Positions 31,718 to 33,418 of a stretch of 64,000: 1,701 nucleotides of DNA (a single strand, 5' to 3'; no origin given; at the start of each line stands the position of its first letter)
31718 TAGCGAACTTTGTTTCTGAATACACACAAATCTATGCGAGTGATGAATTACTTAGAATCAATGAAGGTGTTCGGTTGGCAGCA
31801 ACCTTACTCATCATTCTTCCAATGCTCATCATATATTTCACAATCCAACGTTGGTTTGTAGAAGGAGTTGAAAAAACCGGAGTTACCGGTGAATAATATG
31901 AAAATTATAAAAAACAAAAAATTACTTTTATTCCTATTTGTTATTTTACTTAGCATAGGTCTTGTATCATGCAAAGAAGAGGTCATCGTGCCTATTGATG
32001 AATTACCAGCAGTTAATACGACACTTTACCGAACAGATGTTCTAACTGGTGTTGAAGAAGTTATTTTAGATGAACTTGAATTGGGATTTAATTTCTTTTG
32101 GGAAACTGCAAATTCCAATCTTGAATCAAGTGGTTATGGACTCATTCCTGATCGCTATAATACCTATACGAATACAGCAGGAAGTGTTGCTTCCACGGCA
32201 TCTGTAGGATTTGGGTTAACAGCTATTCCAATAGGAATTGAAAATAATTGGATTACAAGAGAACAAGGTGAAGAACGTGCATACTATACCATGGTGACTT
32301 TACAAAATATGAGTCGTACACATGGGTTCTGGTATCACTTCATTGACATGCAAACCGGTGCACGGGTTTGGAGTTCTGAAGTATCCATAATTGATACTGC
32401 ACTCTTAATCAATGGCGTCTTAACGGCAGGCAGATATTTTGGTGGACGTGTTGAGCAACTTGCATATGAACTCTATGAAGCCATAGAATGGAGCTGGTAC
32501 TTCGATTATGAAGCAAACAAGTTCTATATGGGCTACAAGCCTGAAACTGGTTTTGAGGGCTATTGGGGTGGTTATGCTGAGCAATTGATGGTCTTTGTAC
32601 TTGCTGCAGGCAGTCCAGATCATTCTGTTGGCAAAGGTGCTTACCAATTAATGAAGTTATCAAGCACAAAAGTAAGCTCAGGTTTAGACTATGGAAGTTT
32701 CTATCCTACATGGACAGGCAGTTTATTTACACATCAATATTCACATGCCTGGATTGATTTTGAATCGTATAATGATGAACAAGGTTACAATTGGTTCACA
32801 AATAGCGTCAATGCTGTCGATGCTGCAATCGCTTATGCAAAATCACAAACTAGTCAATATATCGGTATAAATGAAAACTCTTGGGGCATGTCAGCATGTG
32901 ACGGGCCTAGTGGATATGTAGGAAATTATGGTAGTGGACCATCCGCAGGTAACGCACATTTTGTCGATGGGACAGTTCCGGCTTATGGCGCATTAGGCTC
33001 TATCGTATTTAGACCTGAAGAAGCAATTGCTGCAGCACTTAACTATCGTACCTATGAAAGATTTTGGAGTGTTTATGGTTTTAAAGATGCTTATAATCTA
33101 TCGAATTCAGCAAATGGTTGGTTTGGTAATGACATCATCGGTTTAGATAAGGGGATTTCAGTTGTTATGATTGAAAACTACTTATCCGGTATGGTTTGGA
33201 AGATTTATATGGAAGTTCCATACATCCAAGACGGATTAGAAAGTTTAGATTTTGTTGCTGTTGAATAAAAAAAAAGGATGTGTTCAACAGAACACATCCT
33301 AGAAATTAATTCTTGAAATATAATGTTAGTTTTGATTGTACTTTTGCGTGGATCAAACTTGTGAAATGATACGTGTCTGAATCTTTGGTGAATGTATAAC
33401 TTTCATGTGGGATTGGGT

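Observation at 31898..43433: Enzyme set consistent with a beta-1,2-glucan / sophoro-oligosaccharide utilisation pathway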

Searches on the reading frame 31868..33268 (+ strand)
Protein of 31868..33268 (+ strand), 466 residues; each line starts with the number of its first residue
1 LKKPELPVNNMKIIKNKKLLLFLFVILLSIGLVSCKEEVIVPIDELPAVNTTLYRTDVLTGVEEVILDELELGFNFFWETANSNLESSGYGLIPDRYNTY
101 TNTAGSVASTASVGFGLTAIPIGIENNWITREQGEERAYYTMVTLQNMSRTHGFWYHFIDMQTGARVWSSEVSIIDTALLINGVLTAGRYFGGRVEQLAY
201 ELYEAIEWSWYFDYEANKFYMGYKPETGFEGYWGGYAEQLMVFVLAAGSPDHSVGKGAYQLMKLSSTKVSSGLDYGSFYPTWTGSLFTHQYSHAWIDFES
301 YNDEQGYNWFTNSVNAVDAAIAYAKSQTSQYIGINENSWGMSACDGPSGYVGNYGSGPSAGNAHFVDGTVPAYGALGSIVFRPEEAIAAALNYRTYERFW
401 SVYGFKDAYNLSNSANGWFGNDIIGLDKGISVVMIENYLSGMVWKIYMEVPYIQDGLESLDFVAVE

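Call 4: search_protein_families(library=pfam, proteins=[window:31868-33268:+])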
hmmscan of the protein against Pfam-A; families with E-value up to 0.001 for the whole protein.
window:31868-33268:+ (466 aa): 1 family
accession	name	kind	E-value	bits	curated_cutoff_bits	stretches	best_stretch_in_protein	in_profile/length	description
PF10091.15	Glycoamylase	-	1.8e-57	194.8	27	1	232-450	3-220/221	Putative glucoamylase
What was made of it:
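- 31898..33268 (+): GH144 endo-beta-1,2-glucanase homologue, surface lipoprotein (lipobox LVSC). PF10091, 1.8e-57 (call 4).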

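Call 7: search_solved_structures(query=window:31868-33268:+, max_evalue=0.1)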
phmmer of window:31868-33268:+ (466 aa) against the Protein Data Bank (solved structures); distinct sequences matched with E-value up to 0.1: 8.
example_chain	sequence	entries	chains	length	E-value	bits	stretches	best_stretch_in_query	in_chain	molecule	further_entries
8xul_A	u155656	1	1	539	3.4e-60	207.3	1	72-463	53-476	XCC2207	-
4gl3_A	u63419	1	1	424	1.3e-41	146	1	73-463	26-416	putative glucoamylase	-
5gzh_A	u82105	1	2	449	6e-40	140.5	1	70-463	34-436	Endo-beta-1,2-glucanase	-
5gzk_A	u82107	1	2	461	6.6e-40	140.4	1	70-463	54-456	Uncharacterized protein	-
4qt9_A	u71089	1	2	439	1e-39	139.7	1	63-462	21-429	putative glucoamylase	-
3eu8_A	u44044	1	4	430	8.7e-39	136.7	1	63-462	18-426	putative glucoamylase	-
5z06_A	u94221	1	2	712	9.9e-35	123.3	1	62-464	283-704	BDI_3064 protein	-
8xuk_A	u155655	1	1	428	2.7e-07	32.9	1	63-351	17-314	H744_1c0222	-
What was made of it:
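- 31898..33268 (+): XcSGL 8XUL 3.4e-60 and CpSGL 5GZH 6e-40 (call 7).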

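Call 15: search_solved_structures(query=window:31898-33268:+, max_evalue=1e-30, show_alignments=3)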
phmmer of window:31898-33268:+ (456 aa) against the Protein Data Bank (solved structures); distinct sequences matched with E-value up to 1e-30: 7.
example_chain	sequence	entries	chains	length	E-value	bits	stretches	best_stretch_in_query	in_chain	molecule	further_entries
8xul_A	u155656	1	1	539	9e-59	202.6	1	62-453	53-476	XCC2207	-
4gl3_A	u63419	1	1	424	1.2e-41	146.1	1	63-453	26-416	putative glucoamylase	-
5gzh_A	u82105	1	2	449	5.7e-40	140.6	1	60-453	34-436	Endo-beta-1,2-glucanase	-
5gzk_A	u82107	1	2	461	6.3e-40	140.4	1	60-453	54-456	Uncharacterized protein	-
4qt9_A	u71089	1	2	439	9.9e-40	139.8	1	53-452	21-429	putative glucoamylase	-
3eu8_A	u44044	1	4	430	8.4e-39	136.7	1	53-452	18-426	putative glucoamylase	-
5z06_A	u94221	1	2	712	8.2e-35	123.6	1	52-454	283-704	BDI_3064 protein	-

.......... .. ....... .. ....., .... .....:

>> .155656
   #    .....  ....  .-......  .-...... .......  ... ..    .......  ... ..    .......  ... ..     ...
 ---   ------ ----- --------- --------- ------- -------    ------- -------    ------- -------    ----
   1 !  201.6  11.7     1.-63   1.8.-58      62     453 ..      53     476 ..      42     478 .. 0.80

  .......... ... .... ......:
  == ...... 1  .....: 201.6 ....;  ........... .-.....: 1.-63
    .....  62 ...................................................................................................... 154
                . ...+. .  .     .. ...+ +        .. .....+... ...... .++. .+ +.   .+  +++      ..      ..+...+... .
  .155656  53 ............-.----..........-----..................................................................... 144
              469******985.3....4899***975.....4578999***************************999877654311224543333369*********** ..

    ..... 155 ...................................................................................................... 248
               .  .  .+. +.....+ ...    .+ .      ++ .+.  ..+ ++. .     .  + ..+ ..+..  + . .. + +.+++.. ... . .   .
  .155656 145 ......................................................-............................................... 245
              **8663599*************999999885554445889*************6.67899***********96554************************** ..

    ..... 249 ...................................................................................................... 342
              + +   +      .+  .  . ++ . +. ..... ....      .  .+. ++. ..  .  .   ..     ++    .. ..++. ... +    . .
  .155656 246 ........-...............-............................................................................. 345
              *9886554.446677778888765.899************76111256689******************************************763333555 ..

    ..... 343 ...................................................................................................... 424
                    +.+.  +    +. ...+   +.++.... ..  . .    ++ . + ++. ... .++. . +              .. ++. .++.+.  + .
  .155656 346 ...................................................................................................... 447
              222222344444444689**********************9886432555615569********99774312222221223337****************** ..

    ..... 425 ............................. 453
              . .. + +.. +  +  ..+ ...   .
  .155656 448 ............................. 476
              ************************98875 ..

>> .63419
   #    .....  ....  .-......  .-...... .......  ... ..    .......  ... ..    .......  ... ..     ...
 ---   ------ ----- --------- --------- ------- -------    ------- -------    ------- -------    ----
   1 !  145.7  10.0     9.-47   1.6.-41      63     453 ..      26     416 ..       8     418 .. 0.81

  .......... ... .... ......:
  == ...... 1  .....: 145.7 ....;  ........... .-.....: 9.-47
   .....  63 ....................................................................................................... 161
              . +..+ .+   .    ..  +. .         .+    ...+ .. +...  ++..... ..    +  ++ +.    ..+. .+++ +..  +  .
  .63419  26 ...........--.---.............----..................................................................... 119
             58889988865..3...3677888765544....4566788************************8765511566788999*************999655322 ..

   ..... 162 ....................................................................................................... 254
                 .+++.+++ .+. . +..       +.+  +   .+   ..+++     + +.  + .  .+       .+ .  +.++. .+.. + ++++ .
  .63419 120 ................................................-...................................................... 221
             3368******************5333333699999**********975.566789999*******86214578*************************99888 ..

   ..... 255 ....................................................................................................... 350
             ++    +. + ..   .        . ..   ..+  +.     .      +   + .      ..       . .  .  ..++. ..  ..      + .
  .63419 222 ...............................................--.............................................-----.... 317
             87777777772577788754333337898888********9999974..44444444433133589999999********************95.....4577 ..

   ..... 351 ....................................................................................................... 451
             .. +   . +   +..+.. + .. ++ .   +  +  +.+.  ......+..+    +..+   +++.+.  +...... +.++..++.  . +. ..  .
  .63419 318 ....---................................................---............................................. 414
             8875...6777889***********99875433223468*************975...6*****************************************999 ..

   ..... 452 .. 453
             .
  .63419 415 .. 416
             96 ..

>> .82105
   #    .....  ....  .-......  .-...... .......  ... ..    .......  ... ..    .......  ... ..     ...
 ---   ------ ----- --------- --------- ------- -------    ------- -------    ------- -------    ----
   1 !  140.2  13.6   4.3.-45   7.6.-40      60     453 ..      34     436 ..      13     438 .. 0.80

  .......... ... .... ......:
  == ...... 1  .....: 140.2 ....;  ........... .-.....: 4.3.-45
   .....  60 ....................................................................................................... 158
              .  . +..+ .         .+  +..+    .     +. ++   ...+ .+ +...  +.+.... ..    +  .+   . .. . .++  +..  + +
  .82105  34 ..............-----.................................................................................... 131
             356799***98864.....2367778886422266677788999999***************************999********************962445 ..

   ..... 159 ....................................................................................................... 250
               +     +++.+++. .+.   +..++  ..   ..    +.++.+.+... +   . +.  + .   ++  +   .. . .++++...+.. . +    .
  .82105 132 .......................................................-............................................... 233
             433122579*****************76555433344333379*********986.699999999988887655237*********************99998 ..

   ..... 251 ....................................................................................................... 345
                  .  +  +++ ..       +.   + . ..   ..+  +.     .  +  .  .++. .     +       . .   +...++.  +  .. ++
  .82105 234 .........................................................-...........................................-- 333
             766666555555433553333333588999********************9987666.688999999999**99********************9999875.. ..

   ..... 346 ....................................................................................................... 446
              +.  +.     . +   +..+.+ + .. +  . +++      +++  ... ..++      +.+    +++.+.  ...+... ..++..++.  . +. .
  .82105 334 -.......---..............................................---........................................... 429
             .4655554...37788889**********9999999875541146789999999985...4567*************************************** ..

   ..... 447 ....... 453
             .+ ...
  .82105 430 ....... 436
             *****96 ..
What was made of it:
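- On GH144 endo-beta-1,2-glucanase: Lipoprotein copy: F and Y are both conserved (call 15).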

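Call 60: search_protein_families(library=ncbifam, proteins=[window:31898-33268:+], max_evalue=0.01)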
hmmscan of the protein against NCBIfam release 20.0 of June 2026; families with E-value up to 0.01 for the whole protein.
window:31898-33268:+ (456 aa): 0 families
